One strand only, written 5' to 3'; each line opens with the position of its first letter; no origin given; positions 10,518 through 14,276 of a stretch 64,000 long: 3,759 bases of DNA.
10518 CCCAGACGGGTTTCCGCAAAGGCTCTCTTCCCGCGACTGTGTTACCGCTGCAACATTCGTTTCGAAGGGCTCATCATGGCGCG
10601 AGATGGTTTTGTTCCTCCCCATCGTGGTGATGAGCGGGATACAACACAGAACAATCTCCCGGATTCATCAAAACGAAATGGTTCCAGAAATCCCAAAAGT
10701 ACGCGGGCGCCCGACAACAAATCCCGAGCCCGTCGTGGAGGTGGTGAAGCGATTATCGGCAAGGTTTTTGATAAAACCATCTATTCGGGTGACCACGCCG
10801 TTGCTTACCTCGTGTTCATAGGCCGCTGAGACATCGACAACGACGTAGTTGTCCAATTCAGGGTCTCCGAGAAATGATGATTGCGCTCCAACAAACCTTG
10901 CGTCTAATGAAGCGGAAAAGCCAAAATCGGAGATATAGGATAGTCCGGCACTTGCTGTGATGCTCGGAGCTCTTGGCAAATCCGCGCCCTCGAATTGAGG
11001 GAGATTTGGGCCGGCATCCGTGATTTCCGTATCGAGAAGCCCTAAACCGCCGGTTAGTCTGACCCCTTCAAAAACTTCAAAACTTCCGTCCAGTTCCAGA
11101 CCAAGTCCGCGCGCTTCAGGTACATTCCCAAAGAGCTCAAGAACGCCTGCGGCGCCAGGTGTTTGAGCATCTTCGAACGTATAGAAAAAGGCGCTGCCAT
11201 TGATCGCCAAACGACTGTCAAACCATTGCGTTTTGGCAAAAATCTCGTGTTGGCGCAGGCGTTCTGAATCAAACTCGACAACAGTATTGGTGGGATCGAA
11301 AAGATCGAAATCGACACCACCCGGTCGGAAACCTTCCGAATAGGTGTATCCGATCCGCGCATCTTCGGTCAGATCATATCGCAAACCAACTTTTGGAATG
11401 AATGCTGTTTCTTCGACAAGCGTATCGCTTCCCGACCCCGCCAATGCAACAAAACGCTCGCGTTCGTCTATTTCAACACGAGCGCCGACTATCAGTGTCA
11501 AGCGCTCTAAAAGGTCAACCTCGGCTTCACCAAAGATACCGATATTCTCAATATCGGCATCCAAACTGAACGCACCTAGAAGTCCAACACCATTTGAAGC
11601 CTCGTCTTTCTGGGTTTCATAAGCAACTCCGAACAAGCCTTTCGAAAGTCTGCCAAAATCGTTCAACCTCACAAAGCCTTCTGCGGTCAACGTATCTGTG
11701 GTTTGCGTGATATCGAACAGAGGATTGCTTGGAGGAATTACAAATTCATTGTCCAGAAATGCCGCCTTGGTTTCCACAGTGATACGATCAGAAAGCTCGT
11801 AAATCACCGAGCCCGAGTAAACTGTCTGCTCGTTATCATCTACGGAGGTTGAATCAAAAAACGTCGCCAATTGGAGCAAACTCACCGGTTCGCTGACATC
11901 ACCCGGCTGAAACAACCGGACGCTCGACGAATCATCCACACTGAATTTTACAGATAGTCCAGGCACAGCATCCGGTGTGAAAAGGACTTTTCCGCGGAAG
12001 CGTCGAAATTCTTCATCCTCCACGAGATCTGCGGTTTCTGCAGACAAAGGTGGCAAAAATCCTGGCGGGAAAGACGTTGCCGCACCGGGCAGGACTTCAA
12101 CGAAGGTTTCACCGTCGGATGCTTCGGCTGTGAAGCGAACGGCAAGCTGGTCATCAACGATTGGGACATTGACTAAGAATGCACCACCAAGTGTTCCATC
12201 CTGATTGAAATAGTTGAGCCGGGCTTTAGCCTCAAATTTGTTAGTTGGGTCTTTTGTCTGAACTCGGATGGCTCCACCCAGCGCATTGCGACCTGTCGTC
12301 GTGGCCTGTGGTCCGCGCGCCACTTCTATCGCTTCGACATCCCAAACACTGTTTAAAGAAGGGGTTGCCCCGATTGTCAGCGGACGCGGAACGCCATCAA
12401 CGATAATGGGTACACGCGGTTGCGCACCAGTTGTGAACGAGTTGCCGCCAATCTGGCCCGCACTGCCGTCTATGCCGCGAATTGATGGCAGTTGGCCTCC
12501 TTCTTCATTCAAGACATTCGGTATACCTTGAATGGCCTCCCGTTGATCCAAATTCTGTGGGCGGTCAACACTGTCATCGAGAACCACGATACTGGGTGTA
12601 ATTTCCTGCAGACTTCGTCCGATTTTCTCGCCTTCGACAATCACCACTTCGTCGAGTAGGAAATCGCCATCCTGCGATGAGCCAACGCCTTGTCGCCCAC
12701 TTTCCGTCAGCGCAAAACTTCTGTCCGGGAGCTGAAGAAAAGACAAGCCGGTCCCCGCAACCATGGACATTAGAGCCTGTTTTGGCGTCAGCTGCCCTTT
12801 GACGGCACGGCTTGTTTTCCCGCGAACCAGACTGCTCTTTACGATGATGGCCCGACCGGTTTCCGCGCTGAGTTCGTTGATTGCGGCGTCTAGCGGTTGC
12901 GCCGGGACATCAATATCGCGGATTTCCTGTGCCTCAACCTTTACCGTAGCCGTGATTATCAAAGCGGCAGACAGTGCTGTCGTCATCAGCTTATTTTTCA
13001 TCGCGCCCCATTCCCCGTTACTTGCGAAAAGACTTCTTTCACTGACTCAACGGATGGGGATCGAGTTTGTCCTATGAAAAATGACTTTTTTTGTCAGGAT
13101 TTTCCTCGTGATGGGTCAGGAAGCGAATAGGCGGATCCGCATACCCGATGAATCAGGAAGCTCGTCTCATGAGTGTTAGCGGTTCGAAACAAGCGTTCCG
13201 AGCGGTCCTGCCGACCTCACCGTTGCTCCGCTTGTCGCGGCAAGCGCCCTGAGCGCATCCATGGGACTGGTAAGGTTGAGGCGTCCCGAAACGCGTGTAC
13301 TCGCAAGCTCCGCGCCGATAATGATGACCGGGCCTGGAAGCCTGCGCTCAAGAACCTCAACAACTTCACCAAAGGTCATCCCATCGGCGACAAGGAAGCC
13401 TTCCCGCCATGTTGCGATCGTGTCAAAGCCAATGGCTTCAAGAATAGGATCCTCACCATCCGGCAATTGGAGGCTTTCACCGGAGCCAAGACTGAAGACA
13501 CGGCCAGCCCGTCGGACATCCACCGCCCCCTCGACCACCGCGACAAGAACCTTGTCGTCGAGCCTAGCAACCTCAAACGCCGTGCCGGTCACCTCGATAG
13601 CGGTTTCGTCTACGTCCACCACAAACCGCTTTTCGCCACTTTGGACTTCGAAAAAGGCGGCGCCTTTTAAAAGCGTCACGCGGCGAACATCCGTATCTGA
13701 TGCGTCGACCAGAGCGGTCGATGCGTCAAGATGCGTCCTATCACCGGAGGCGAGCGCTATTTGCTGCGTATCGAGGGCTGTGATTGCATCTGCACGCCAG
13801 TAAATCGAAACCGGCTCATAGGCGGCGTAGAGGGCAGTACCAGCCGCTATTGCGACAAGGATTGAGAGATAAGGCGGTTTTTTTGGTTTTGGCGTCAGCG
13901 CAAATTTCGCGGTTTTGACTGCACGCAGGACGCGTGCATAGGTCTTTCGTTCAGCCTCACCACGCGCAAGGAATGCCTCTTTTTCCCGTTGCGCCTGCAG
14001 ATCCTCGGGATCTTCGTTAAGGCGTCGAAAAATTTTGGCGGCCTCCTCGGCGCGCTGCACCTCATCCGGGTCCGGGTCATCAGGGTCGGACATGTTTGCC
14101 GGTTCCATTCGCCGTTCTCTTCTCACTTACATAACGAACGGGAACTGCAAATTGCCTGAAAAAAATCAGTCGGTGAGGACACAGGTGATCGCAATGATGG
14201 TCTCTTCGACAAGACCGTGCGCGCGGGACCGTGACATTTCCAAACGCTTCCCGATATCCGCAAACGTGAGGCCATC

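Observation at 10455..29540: A box matching no known operator, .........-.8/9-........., precedes every regulatory and energy-transduction operon of the iron region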

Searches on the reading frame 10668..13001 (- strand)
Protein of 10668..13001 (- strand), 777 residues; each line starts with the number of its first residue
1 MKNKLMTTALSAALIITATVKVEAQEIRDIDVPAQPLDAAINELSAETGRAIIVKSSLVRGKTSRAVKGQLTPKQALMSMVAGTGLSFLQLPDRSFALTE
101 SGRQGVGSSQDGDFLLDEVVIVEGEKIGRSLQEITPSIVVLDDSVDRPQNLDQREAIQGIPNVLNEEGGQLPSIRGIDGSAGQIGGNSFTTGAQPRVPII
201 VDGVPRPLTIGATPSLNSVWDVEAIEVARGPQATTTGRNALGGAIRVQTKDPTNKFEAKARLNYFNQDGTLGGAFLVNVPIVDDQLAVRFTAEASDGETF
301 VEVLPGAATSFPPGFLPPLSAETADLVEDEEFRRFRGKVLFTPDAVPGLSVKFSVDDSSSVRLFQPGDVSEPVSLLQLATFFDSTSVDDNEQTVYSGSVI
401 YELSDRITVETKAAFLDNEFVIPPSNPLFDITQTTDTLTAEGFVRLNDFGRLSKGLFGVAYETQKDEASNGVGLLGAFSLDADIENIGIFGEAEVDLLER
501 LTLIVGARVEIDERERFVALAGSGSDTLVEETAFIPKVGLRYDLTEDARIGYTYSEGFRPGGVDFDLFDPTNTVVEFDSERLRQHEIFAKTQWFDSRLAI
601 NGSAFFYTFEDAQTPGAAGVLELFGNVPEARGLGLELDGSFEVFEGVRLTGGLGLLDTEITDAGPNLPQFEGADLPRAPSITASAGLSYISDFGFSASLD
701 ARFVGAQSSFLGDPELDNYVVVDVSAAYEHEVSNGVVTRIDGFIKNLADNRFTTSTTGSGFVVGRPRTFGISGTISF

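Call 11: search_protein_families(library=pfam, proteins=[window:10668-13001:-])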
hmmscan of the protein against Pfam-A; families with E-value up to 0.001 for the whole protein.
window:10668-13001:- (777 aa): 3 families
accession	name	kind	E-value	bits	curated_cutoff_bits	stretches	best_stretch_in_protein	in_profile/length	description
PF00593.30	TonB_dep_Rec_b-barrel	-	2.7e-37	130.1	27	1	374-747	42-436/436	TonB dependent receptor-like, beta-barrel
PF07715.20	Plug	-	9.6e-10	39.4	23.9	1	139-244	11-107/107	TonB-dependent Receptor Plug Domain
PF07660.19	STN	-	4.8e-06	26.7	28.4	1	52-90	3-42/52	Secretin and TonB N terminus short domain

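Call 61: search_protein_families(library=ncbifam, proteins=[window:10668-13001:-], max_evalue=0.00001)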
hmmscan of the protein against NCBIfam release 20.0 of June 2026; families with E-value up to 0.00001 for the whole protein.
window:10668-13001:- (777 aa): 7 families
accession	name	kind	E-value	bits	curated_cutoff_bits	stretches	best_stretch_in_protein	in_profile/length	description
TIGR01783.1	TonB-siderophor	subfamily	2.9e-38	131.9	223.5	2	489-777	365-649/649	TonB-dependent siderophore receptor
NF007349.0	PRK09840.1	equivalog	7e-15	54.1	686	1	531-777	512-760/760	catecholate siderophore receptor Fiu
TIGR01785.1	TonB-hemin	subfamily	8.9e-15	54.2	316.85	1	120-253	4-132/677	TonB-dependent heme/hemoglobin receptor family protein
TIGR01786.1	TonB-hemlactrns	subfamily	2.1e-14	52.8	323.75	1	194-252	72-136/719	TonB-dependent hemoglobin/transferrin/lactoferrin family receptor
NF041676.1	FecA_OM_dicitr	equivalog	3e-14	52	1100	1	5-261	7-260/773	TonB-dependent Fe(3+) dicitrate receptor FecA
NF053590.1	TonB_dep_TOL0244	equivalog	1.3e-13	50.5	645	1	454-731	296-563/604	TOL_0244 family TonB-dependent receptor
NF050067.1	TonBEntbctnRecCfrA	equivalog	1.1e-06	27.2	1200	0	219-292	127-205/698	TonB-dependent ferric enterobactin receptor CfrA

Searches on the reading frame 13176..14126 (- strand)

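Call 11: search_protein_families(library=pfam, proteins=[window:13176-14126:-])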
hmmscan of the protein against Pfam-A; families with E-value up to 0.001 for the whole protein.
window:13176-14126:- (316 aa): 1 family
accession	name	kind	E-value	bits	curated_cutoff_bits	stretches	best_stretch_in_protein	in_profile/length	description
PF04773.18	FecR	-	4e-15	56.5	24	1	120-202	10-96/97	FecR protein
